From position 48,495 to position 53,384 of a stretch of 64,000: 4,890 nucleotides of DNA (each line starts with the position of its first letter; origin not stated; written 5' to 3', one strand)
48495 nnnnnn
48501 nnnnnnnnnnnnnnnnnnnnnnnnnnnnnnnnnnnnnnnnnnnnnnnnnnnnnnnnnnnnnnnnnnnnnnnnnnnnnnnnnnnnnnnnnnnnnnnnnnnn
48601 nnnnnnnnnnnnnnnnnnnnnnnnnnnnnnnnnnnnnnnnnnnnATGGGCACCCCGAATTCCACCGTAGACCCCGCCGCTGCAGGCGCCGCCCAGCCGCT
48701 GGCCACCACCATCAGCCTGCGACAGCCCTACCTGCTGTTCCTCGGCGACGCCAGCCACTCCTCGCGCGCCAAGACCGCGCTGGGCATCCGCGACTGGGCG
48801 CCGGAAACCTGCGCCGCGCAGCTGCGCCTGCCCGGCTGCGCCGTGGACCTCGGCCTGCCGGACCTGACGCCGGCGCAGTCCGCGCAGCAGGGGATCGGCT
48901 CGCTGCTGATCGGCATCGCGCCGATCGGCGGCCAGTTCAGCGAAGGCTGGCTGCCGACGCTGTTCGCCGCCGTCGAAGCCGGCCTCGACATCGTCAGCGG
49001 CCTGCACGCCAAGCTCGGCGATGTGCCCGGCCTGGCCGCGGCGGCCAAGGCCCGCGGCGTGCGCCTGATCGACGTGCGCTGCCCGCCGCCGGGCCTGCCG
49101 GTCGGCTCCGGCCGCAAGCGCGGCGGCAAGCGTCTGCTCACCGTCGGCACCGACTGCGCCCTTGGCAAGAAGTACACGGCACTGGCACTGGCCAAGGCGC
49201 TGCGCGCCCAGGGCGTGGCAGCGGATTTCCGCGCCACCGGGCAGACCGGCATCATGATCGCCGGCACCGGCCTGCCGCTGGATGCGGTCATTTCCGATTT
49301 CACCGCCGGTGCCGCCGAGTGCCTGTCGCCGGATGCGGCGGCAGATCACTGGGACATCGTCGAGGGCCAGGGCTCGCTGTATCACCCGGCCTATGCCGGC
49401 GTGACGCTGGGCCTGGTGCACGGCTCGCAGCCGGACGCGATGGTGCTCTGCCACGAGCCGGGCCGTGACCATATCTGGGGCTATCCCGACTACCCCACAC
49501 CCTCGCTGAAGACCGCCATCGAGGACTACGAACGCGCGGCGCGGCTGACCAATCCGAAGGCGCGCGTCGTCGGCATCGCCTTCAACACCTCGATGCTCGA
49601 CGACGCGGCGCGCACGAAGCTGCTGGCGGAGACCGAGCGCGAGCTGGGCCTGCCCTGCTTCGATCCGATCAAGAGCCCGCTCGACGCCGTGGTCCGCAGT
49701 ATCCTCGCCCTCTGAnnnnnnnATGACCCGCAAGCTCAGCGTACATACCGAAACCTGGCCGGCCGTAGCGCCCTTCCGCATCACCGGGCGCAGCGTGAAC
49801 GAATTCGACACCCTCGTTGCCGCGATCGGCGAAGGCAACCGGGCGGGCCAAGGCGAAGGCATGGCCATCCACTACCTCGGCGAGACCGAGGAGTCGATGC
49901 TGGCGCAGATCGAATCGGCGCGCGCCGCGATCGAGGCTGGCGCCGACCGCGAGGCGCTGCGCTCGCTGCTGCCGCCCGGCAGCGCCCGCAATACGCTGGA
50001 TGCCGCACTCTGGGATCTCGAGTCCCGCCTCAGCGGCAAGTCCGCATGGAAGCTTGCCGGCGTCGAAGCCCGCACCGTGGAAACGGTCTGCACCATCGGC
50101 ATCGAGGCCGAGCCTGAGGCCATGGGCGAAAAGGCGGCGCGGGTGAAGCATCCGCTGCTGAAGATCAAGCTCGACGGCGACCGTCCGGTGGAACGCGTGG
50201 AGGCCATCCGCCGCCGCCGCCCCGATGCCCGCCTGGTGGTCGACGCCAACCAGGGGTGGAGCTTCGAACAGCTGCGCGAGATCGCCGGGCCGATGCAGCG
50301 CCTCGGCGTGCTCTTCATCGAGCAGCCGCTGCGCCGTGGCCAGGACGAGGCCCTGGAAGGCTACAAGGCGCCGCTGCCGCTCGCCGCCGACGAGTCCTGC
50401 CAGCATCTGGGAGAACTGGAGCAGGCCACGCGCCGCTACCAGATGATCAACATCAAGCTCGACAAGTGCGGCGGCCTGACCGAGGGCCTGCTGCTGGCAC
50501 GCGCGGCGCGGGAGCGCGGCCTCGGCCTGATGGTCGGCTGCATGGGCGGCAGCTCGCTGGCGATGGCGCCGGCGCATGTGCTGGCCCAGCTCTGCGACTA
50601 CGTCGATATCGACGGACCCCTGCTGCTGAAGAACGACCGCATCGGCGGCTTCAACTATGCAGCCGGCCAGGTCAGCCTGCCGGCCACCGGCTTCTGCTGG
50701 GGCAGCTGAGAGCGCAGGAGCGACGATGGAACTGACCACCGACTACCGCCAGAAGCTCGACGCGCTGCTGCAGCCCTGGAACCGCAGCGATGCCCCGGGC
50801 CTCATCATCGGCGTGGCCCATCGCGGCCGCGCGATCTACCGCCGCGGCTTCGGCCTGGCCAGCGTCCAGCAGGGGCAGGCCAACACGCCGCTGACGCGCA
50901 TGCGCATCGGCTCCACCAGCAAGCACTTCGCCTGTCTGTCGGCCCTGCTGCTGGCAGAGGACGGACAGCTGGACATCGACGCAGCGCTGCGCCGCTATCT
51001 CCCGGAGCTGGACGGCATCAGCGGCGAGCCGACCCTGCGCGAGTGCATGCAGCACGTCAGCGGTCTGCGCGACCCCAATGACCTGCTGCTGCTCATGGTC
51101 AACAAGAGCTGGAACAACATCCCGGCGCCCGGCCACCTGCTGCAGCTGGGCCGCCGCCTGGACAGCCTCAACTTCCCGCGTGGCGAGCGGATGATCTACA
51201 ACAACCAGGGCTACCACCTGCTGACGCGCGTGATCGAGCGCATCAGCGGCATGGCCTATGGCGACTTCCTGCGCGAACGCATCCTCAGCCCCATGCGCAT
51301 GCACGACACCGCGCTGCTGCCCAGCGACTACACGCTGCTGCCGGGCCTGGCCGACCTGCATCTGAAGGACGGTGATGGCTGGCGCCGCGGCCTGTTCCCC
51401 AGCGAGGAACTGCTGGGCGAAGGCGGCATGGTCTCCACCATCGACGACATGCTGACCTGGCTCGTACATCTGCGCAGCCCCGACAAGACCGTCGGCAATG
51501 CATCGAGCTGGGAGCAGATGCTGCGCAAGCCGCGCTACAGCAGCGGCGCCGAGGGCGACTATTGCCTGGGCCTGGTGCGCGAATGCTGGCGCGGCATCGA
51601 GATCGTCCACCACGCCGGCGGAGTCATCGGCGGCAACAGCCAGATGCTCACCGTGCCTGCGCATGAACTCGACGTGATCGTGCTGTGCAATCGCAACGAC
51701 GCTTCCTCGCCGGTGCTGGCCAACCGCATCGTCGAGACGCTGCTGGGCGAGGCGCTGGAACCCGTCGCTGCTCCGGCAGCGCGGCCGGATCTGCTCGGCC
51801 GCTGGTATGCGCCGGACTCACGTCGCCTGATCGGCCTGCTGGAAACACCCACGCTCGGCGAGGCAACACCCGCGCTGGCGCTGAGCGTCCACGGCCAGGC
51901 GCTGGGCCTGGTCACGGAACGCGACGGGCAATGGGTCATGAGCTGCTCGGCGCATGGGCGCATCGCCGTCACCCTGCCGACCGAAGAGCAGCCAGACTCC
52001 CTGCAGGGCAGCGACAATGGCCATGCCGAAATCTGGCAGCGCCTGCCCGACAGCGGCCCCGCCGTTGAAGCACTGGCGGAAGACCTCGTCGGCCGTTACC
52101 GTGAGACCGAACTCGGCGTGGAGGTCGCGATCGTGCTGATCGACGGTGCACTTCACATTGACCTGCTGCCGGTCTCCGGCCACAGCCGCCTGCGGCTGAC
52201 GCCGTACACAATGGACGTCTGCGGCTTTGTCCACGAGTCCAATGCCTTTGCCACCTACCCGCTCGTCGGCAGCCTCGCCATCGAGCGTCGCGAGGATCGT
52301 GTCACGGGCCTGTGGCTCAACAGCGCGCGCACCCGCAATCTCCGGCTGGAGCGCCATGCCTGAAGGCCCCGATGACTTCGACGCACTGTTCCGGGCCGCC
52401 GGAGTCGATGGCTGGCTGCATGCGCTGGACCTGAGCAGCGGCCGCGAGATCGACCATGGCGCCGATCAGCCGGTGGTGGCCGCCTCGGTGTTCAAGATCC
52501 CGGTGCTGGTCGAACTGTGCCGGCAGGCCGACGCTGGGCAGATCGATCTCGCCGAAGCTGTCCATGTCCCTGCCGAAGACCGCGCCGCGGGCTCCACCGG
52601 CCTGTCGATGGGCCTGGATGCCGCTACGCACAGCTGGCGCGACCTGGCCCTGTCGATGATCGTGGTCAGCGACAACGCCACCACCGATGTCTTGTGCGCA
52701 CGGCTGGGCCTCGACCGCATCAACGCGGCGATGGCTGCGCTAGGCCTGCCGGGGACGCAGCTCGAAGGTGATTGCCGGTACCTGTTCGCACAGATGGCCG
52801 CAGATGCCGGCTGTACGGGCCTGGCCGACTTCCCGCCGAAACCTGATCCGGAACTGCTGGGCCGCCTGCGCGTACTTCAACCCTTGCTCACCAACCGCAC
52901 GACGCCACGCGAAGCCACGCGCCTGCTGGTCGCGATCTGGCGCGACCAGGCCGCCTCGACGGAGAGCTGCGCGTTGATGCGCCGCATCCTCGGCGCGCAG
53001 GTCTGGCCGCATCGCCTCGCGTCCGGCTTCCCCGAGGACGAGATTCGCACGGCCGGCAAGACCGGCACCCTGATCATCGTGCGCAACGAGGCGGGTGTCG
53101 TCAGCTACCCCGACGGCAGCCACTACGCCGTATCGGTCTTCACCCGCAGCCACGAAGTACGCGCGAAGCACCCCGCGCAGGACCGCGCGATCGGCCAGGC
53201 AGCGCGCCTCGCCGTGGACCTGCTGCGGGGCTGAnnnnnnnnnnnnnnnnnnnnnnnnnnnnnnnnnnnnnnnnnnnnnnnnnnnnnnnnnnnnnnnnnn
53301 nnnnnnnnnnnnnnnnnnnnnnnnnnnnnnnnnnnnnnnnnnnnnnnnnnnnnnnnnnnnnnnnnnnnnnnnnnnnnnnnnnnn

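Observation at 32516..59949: Candidate uncharacterised uptake and catabolism system for D-amino-acid-containing peptides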

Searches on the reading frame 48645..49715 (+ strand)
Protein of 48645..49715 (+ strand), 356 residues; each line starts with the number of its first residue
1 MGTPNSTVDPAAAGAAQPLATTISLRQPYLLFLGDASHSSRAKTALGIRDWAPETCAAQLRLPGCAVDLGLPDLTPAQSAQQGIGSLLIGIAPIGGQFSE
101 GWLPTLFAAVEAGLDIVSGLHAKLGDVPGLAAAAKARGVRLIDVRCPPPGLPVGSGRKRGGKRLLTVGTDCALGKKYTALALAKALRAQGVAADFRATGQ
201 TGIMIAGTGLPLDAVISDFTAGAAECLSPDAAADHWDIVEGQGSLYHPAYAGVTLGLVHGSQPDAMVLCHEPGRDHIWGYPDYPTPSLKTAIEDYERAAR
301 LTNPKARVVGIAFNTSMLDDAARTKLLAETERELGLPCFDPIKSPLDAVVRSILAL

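Call 6: search_protein_families(library=pfam, proteins=[window:48645-49715:+], max_evalue=0.001)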
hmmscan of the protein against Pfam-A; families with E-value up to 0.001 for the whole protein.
window:48645-49715:+ (356 aa): 2 families
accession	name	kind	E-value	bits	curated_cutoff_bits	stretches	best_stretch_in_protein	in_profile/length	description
PF07755.17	DUF1611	-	1.3e-73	247.1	25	1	153-349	2-200/201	Domain of unknown function (DUF1611_C) P-loop domain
PF17396.8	DUF1611_N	-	1.5e-23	83.4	22.6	1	64-147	5-95/95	Domain of unknown function (DUF1611_N) Rossmann-like domain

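Call 8: search_protein_families(library=ncbifam, proteins=[window:48645-49715:+], max_evalue=0.00001)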
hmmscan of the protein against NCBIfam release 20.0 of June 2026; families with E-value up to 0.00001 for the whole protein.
window:48645-49715:+ (356 aa): 1 family
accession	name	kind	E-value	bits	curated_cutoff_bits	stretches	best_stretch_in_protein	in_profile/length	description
NF041892.1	DgcN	equivalog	2.7e-138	460.4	480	1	28-351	1-324/326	N-acetyltransferase DgcN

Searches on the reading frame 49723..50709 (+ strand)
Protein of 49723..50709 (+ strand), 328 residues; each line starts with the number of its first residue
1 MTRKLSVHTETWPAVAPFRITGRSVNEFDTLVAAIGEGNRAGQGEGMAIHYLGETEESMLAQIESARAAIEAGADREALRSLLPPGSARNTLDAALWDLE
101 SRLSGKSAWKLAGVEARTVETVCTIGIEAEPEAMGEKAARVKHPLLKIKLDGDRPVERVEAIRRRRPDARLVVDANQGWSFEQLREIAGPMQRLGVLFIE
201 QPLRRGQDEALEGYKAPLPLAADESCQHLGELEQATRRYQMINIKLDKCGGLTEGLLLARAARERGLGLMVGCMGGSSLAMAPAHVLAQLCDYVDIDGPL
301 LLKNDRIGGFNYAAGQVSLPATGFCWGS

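Call 6: search_protein_families(library=pfam, proteins=[window:49723-50709:+], max_evalue=0.001)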
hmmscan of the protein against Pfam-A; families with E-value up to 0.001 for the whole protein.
window:49723-50709:+ (328 aa): 2 families
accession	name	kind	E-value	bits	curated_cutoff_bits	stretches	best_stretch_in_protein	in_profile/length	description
PF13378.12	MR_MLE_C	-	6.1e-28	98.5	29.4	1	142-290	14-171/219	Enolase C-terminal domain-like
PF02746.21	MR_MLE_N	-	3.6e-07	30.9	22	1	7-113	6-117/117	Mandelate racemase / muconate lactonizing enzyme, N-terminal domain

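Call 8: search_protein_families(library=ncbifam, proteins=[window:49723-50709:+], max_evalue=0.00001)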
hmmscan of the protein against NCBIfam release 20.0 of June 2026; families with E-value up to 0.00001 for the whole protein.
window:49723-50709:+ (328 aa): 11 families
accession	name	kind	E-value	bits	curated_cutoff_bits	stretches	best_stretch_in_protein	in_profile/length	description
NF042940.1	racemase_DgcA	equivalog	9.7e-116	386.5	400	1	5-326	1-322/323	N-acetyl-D-Glu racemase DgcA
NF011708.0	PRK15129.1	equivalog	6.1e-76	255.5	343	1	3-319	2-321/321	L-Ala-D/L-Glu epimerase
NF041118.1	A_G_epim_Thtga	equivalog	3.5e-23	82.3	500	1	5-309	6-330/341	L-Ala-D/L-Glu epimerase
TIGR01928.1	menC_lowGC_arch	equivalog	6.9e-20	71.3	200.65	1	76-291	79-300/325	o-succinylbenzoate synthase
TIGR02534.1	mucon_cyclo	subfamily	2e-13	50.1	334.95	1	42-322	42-350/368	muconate/chloromuconate family cycloisomerase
NF043002.1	HProlDhtase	equivalog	5.9e-13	48.4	500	1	88-285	101-306/366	cis-3-hydroxy-L-proline dehydratase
NF047820.1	TalGalacDh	equivalog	5.6e-10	38.7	500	1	90-269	109-301/371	L-talarate/galactarate dehydratase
TIGR01927.1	menC_gam_Gplu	equivalog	8e-10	38.5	130.55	1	25-289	18-280/307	o-succinylbenzoate synthase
NF040866.1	AraD_Arch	equivalog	3e-09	36.3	650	1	91-288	106-317/372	arabinonate dehydratase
NF002782.0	PRK02901.1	equivalog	5.6e-08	32.1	288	1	150-281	115-248/328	o-succinylbenzoate synthase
NF003473.0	PRK05105.1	equivalog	2e-07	30.3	236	1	132-289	132-288/331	o-succinylbenzoate synthase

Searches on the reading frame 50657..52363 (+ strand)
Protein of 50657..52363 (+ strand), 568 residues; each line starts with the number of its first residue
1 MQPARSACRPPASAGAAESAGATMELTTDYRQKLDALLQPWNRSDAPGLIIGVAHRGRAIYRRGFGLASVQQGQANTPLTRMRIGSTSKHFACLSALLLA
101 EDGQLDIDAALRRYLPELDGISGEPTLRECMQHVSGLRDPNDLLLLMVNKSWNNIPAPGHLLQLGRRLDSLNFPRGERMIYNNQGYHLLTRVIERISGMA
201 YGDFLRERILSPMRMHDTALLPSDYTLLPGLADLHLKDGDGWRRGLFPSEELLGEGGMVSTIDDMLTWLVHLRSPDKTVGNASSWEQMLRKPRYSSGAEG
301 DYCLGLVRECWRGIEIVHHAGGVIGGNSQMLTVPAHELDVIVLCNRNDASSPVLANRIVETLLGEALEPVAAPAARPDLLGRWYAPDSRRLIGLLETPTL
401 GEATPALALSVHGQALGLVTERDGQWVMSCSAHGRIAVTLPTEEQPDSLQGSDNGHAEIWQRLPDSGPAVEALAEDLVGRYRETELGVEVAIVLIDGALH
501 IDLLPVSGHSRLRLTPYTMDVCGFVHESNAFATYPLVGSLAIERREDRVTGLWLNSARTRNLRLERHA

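Call 6: search_protein_families(library=pfam, proteins=[window:50657-52363:+], max_evalue=0.001)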
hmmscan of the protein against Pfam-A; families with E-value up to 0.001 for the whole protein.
window:50657-52363:+ (568 aa): 1 family
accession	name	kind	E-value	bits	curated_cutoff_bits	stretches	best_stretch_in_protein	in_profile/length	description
PF00144.29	Beta-lactamase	-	2.5e-50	171.9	27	1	43-354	11-320/329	Beta-lactamase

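Call 8: search_protein_families(library=ncbifam, proteins=[window:50657-52363:+], max_evalue=0.00001)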
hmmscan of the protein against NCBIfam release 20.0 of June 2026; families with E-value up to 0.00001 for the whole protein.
window:50657-52363:+ (568 aa): 23 families
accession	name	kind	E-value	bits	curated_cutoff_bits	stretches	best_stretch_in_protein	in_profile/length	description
NF009622.0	PRK13128.1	equivalog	3.3e-44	151.3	443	1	42-563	18-514/518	D-aminopeptidase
NF007943.0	PRK10662.1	equivalog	1.6e-17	63.2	266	1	41-350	45-360/380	D-alanyl-D-alanine-carboxypeptidase/endopeptidase AmpH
NF033575.1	blaRHO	exception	4.7e-14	52.1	825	1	43-137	42-136/380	RHO family class C beta-lactamase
NF052559.1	MthAcHydAcmB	equivalog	3.5e-13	49.1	550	1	31-121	7-99/391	methyl acetate hydrolase AcmB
NF000397.2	blaACC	exception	6e-12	45.3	850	1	28-220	28-210/385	ACC family cephalosporin-hydrolyzing class C beta-lactamase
NF033085.1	bla_class_C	equivalog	1.7e-11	43.5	415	1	42-218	17-183/356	class C beta-lactamase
NF033569.1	blaLHK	exception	4.7e-11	42.2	850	1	33-301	40-296/390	LHK family class C beta-lactamase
NF000423.2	blaSRT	exception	5.4e-09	35.7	860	1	30-137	24-132/378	SRT/SST family class C beta-lactamase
NF012173.1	CMY2-MIR-ACT-EC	exception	3e-08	32.9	680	1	43-220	42-209/380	CMY2/MIR/ACT/EC family class C beta-lactamase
NF041663.1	ampC_Sliq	exception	5e-08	32.3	860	1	32-137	26-132/378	cephalosporin-hydrolyzing class C beta-lactamase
NF038238.1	blaBUT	exception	6.1e-08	32.2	850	1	38-277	38-264/383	BUT family class C beta-lactamase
NF033159.0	blaPAC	exception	1.1e-07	31.1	850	1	30-137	27-135/380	PAC family class C beta-lactamase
NF000385.4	blaACT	exception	4e-07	29.4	810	1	45-277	44-262/380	ACT family cephalosporin-hydrolyzing class C beta-lactamase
NF012102.1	blaDHA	exception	6.8e-07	28.7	800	1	42-220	40-208/379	DHA family class C beta-lactamase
NF041741.1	blaAMZ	exception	7.3e-07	28.8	825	0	43-122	47-125/396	AMZ family class C beta-lactamase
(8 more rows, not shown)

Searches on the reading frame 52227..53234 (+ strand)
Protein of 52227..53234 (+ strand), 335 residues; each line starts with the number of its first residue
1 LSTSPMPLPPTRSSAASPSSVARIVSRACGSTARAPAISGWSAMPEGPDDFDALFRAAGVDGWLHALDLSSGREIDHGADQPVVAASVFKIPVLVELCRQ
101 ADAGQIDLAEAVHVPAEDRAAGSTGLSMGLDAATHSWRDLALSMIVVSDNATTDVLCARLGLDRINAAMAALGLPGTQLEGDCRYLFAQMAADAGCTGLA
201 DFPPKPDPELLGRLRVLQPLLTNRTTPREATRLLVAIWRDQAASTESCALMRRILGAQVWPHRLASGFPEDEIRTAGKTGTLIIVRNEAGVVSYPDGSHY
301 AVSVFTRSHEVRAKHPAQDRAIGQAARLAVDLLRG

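Call 6: search_protein_families(library=pfam, proteins=[window:52227-53234:+], max_evalue=0.001)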
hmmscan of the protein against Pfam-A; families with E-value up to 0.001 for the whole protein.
window:52227-53234:+ (335 aa): 1 family
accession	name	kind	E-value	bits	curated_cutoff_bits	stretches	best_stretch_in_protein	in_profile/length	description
PF13354.11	Beta-lactamase2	-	6.4e-57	192.8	22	1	64-306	2-214/214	Beta-lactamase enzyme family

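Call 8: search_protein_families(library=ncbifam, proteins=[window:52227-53234:+], max_evalue=0.00001)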
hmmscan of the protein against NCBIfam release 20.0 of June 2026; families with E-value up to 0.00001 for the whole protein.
window:52227-53234:+ (335 aa): 7 families
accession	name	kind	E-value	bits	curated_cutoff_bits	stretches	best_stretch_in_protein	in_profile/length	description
NF033103.1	bla_class_A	equivalog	2.1e-25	89.4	200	1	65-331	16-255/257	class A beta-lactamase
NF012099.1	SubclassA2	equivalog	8.3e-11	41.5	320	1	222-329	154-266/275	class A beta-lactamase, subclass A2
NF000232.1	lactamase_L2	exception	6e-07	29.2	540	1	14-161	12-156/303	L2 family extended-spectrum class A beta-lactamase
NF000320.3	blaPEN-Bcc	equivalog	1e-06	28.3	540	0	26-161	23-154/300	PEN family class A beta-lactamase, Bcc-type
NF041143.1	blaPenA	exception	4.7e-06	26.1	640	0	222-332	191-300/302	PEN-A family class A beta-lactamase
NF050797.1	blaCESS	exception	6e-06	25.7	525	0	43-159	33-147/296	CESS family extended-spectrum class A beta-lactamase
NF000447.2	bla-A_Chryseo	exception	7.6e-06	25.3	510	0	222-307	174-266/292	CGA/CIA family class A beta-lactamase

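Call 20: search_solved_structures(query=window:52227-53234:+, max_evalue=0.00001, show_alignments=2)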
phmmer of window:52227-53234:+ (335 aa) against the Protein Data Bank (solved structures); distinct sequences matched with E-value up to 0.00001: 9.
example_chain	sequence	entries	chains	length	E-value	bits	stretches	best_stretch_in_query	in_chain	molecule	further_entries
4ewf_A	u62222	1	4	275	5.7e-22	81.7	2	60-179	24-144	Beta-lactamase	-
2wuq_A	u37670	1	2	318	6.1e-17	65.1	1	53-334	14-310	BETA-LACTAMASE REGULATORY PROTEIN BLAB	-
2j7v_A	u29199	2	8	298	9e-14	54.7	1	59-179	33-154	TLL2115 PROTEIN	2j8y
2j9o_A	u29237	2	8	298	9.7e-14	54.6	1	59-178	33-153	TLL2115 PROTEIN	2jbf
8eo5_A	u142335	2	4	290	1.9e-09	40.5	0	52-184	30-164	LRA-5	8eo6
8eo7_A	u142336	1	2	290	2.6e-09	40.1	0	52-180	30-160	beta-lactamase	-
6v4w_A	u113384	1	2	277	2.9e-08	36.6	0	221-319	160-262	Beta-lactamase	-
2cc1_A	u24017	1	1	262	6.5e-07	32.2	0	55-165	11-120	Beta-lactamase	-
7ddm_A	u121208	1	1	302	6.5e-06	28.9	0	221-332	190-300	Beta-lactamase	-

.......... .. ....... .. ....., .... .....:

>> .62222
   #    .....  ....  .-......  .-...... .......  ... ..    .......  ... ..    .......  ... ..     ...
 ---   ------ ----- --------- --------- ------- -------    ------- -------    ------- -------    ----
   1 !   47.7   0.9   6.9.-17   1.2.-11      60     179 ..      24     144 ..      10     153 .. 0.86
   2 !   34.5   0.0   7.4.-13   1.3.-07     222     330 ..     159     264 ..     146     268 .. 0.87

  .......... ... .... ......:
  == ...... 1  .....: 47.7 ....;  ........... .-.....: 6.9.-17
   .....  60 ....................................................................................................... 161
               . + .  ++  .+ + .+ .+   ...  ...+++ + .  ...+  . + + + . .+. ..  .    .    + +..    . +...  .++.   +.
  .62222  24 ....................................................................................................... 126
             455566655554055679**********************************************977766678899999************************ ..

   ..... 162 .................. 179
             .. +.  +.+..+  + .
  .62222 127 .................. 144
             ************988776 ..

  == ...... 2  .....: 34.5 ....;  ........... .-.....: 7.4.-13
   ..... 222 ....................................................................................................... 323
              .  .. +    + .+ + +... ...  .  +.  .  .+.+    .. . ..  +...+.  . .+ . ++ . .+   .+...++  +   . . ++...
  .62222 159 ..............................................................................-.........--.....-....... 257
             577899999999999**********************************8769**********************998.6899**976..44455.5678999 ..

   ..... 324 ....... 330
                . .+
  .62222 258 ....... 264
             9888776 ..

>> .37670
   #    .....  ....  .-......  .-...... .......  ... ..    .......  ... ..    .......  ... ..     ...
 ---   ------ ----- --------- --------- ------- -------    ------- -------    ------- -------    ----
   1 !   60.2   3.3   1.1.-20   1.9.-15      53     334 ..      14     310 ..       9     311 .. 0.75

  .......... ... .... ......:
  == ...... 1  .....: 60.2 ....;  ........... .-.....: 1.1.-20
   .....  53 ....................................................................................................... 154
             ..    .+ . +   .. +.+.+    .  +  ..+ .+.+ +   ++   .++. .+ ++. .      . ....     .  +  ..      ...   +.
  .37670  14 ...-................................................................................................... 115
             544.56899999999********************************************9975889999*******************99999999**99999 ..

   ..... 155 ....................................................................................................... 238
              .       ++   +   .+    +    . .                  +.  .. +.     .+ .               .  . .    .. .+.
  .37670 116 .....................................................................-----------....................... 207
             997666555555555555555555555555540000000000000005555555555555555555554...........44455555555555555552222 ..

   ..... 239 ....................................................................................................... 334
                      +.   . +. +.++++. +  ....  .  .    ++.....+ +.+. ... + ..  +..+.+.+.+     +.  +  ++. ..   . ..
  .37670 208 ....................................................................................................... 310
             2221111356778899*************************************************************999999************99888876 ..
